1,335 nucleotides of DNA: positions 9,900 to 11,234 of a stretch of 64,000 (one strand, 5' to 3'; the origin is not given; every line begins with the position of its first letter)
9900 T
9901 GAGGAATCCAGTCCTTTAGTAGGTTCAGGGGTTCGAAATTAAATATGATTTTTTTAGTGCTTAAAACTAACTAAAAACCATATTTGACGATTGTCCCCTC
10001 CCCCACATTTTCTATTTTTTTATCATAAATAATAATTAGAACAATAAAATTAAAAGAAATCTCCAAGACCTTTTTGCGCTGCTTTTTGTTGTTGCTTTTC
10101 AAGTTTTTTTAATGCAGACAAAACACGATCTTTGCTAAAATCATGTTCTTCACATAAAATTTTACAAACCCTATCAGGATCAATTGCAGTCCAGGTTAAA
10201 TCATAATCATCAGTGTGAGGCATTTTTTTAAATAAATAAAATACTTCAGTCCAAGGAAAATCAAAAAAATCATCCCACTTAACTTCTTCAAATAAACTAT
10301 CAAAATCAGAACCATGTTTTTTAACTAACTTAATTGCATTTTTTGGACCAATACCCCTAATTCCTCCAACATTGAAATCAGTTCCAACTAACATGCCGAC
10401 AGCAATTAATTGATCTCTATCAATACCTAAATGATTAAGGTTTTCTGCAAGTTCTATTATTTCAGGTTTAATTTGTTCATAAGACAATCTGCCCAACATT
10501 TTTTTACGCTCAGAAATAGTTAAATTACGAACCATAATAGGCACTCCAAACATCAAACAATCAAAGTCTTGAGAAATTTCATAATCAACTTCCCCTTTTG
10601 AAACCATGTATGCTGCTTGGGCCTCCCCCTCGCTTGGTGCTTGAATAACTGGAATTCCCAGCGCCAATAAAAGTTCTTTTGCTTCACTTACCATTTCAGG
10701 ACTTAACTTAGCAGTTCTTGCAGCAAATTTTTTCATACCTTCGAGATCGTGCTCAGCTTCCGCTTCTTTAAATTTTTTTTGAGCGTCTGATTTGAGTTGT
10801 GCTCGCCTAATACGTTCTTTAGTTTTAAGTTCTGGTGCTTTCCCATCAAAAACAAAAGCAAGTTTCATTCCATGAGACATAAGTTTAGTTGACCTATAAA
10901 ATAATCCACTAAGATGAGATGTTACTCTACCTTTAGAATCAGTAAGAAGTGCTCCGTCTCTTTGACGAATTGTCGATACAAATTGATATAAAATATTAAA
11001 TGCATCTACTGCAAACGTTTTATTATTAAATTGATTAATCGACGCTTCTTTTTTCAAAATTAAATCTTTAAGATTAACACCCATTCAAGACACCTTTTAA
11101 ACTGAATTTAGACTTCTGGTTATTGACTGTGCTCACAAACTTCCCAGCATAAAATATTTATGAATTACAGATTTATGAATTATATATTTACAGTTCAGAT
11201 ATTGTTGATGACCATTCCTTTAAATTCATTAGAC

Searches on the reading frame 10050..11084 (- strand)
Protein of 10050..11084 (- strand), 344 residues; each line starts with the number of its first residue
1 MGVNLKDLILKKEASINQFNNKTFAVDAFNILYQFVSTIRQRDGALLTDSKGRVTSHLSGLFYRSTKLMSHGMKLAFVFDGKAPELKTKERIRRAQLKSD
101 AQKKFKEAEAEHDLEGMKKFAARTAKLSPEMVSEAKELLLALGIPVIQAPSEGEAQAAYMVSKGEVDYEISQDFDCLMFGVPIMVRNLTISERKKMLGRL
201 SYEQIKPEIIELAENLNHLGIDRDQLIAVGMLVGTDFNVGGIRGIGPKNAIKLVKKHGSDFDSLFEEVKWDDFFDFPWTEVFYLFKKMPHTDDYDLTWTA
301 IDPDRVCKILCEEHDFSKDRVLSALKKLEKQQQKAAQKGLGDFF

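Call 8: search_protein_families(library=pfam, proteins=[window:10050-11084:-])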
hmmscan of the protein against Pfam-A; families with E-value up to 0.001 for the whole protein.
window:10050-11084:- (344 aa): 3 families
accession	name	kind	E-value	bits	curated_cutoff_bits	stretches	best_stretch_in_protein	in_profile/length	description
PF00867.23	XPG_I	-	4e-27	94.9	24.9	1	143-236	1-89/89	XPG I-region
PF00752.23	XPG_N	-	1.6e-16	61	22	1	12-99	17-99/101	XPG N-terminal domain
PF01367.25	5_3_exonuc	-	0.00074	20.4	40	0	224-265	4-45/97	5'-3' exonuclease, C-terminal SAM fold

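Call 13: find_encoding_contigs(protein=window:10050-11084:-, flank=3000, max_places=6)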
Protein window:10050-11084:- (344 aa): 7 contigs read that carry it; 1 place shown.
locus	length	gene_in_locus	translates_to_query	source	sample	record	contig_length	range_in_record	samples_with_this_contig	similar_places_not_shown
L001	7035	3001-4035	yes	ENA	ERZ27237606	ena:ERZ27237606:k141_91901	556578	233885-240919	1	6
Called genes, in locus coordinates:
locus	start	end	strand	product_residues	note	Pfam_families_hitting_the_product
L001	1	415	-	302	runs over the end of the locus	PF13691:Lactamase_B_4 (weak), PF23023:Anti-Pycsar_Apyc1, PF00753:Lactamase_B, PF12706:Lactamase_B_2 (weak)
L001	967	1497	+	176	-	PF02778:tRNA_int_endo_N, PF01974:tRNA_int_endo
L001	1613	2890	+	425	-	-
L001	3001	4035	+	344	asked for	PF00752:XPG_N, PF00867:XPG_I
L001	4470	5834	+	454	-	PF00753:Lactamase_B (weak), PF12706:Lactamase_B_2 (weak), PF22505:RNase_J_b_CASP, PF07521:RMMBL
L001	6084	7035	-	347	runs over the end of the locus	PF18093:Trm5_N (weak), PF25133:TYW2_N_2, PF02475:TRM5-TYW2_MTfase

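Call 14: find_related_loci(query=window:10050-11084:-, collection=genome_contigs, flank=3000)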
Query window:10050-11084:- (344 aa) in genome_contigs; peptide patterns used: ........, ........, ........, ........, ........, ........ (x = any residue, [..] = any of these).
88 stretches matched a pattern; 12 encode a relative of the query (tblastn E <= 1e-3); 12 distinct loci.
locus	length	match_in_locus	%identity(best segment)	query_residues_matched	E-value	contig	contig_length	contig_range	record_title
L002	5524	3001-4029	59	1-343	1e-141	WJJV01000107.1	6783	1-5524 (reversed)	MAG: Candidatus Woesearchaeota archaeon isolate Bin_534 k141_4038189, whole genome shotgun sequence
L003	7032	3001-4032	57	1-344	2e-131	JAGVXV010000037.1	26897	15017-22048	Candidatus Woesearchaeota archaeon isolate RIFCSPLOWO2_12_FULL_38_19 rifcsplowo2_12_scaffold_5710, whole genome shotgun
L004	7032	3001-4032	56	1-344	1e-133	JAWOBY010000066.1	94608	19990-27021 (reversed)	MAG: Candidatus Woesearchaeota archaeon isolate BLK3-3.bin.38 k191_885546, whole genome shotgun sequence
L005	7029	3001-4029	52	1-343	7e-127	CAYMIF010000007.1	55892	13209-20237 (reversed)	MAG TPA_asm: uncultured Methanosarcinales archaeon isolate SRP141376_co4_74 genome assembly, contig: NODE_1023_length_55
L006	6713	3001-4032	53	1-344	2e-121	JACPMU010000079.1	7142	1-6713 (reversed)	MAG: Candidatus Woesearchaeota archaeon isolate NC_groundwater_557_Ag_S-0.1um_39_8 S35_SO-1_scaffold_393058, whole genom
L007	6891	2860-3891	51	1-344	3e-115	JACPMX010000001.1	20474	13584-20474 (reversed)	MAG: Candidatus Woesearchaeota archaeon isolate NC_groundwater_560_Ag_S-0.1um_42_26 S35_SO-1_scaffold_31493, whole genom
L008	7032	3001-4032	53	1-344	1e-114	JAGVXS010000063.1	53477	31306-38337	Candidatus Woesearchaeota archaeon isolate RIFCSPHIGHO2_02_FULL_40_54 rifcsphigho2_02_scaffold_1335, whole genome shotgu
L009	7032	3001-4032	52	1-344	1e-113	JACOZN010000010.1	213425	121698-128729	MAG: Candidatus Woesearchaeota archaeon isolate NC_groundwater_206_Ag_S-0.1um_41_17 S4_GD2017_2_S1_scaffold_41, whole ge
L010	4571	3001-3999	43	1-335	3e-83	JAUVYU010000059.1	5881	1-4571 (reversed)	MAG: Candidatus Bathyarchaeota archaeon isolate CSMAG_1250 CSMAG_1250_k141_1077817_length_5881_cov_6.0000, whole genome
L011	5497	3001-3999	42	1-335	4e-83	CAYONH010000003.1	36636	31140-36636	MAG TPA_asm: uncultured Candidatus Bathyarchaeia archaeon isolate SRP068000_co4_41 genome assembly, contig: NODE_723_len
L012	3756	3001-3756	53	1-253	4e-82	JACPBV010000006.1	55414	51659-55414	MAG: Candidatus Woesearchaeota archaeon isolate NC_groundwater_266_Ag_S-0.2um_46_18 S5_GD2017_2_S2_scaffold_297, whole g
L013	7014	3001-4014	40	1-340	2e-79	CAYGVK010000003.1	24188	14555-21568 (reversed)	MAG TPA_asm: Candidatus Woesearchaeota archaeon isolate ERP119294_co4_25 genome assembly, contig: NODE_1768_length_24188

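Call 32: find_homologous_proteins(query=window:10050-11084:-, max_evalue=1e-60)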
Query window:10050-11084:- (344 aa): 7586 proteins with E <= 1e-60 among 8000 candidates; the best 120 are listed.
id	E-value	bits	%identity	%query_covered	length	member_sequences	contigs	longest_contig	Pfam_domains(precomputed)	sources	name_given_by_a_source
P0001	3.7e-226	767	100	100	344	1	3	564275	PF00867.24,PF00752.24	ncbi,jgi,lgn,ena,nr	ncbi:flap endonuclease-1 [Candidatus Woesearchaeota archaeon]|jgi:flap endonuclease-1|nr:flap endonu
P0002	1.2e-172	592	74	100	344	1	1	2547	PF00867.24,PF00752.24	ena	-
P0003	1.9e-170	584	75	100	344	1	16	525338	PF00867.24,PF00752.24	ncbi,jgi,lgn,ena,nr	ncbi:flap endonuclease-1 [Candidatus Woesearchaeota archaeon]|jgi:flap endonuclease-1|nr:flap endonu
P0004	4.2e-153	527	66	100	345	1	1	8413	PF00867.24,PF00752.24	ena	-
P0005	4.5e-149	514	65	100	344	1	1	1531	PF00867.24,PF00752.24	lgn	-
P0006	3.4e-148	511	63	100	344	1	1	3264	PF00867.24,PF00752.24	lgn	-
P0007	1.1e-146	506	64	100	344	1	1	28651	PF00867.24,PF00752.24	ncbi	-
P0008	4.3e-146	504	64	100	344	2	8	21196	PF00867.24,PF00752.24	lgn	-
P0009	4.4e-146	504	64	100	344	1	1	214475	PF00867.24,PF00752.24,PF01367.26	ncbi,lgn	-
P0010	1.9e-145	502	63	100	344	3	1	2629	PF00867.24,PF00752.24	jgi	jgi:flap endonuclease-1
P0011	9.2e-145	500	65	100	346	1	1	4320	PF00867.24,PF00752.24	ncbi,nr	ncbi:MAG: flap endonuclease-1 [Nanoarchaeota archaeon]|nr:flap endonuclease-1 [Nanoarchaeota archaeo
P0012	2.2e-143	495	65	100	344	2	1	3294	PF00867.24,PF00752.24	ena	-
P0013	8.6e-143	494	64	100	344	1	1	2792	PF00867.24,PF00752.24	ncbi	-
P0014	1.1e-142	493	62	100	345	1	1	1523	PF00867.24,PF00752.24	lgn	-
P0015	1.1e-142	493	65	100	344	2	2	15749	PF00867.24,PF00752.24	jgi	jgi:flap endonuclease-1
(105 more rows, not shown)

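Call 33: find_encoding_contigs(protein=P0003, flank=2500, max_places=3)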
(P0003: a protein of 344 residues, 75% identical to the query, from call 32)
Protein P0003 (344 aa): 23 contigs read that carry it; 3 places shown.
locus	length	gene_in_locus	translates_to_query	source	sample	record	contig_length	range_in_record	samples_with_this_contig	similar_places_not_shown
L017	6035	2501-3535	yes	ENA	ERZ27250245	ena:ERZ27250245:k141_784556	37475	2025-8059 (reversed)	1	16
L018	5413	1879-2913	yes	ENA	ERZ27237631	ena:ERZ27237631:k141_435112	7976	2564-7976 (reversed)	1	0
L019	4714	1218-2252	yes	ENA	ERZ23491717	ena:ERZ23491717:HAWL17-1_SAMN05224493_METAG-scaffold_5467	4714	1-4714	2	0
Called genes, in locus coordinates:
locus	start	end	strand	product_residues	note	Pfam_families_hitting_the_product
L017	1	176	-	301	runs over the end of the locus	PF23023:Anti-Pycsar_Apyc1, PF00753:Lactamase_B, PF12706:Lactamase_B_2 (weak)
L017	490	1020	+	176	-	PF02778:tRNA_int_endo_N, PF01974:tRNA_int_endo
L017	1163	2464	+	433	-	-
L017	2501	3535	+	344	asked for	PF00752:XPG_N, PF00867:XPG_I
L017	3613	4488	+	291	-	PF00892:EamA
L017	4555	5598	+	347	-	PF18093:Trm5_N (weak), PF25133:TYW2_N_2, PF02475:TRM5-TYW2_MTfase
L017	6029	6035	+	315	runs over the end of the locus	PF02016:Peptidase_S66, PF17676:Peptidase_S66C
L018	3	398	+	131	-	?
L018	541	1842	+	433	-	-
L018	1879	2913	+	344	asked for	PF00752:XPG_N, PF00867:XPG_I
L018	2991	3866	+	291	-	PF00892:EamA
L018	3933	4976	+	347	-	PF18093:Trm5_N (weak), PF25133:TYW2_N_2, PF02475:TRM5-TYW2_MTfase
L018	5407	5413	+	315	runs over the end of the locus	PF02016:Peptidase_S66, PF17676:Peptidase_S66C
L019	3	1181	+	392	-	?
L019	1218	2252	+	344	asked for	PF00752:XPG_N, PF00867:XPG_I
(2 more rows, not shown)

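Call 34: find_encoding_contigs(protein=P0004, flank=2500, max_places=2)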
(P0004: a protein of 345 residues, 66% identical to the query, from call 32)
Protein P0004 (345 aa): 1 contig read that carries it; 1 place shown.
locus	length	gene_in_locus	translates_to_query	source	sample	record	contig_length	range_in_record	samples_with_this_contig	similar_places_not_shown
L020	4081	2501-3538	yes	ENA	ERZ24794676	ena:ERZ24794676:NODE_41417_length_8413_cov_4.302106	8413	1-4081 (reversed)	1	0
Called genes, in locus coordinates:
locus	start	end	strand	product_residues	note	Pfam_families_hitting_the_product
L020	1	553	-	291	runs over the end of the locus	PF00753:Lactamase_B, PF23023:Anti-Pycsar_Apyc1, PF12706:Lactamase_B_2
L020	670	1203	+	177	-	PF02778:tRNA_int_endo_N, PF01974:tRNA_int_endo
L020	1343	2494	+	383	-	-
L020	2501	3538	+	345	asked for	PF00752:XPG_N, PF00867:XPG_I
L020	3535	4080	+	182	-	?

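Call 35: find_encoding_contigs(protein=P0002, flank=2500, max_places=2)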
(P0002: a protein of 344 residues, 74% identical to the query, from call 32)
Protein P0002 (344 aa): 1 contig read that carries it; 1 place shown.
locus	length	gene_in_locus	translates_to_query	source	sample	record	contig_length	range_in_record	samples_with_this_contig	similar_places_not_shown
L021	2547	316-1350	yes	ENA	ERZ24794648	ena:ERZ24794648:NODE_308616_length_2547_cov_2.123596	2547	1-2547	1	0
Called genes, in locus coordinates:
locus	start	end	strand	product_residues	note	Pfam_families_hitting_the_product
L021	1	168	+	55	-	?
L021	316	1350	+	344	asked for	PF00752:XPG_N, PF00867:XPG_I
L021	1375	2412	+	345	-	PF18093:Trm5_N, PF25133:TYW2_N_2, PF02475:TRM5-TYW2_MTfase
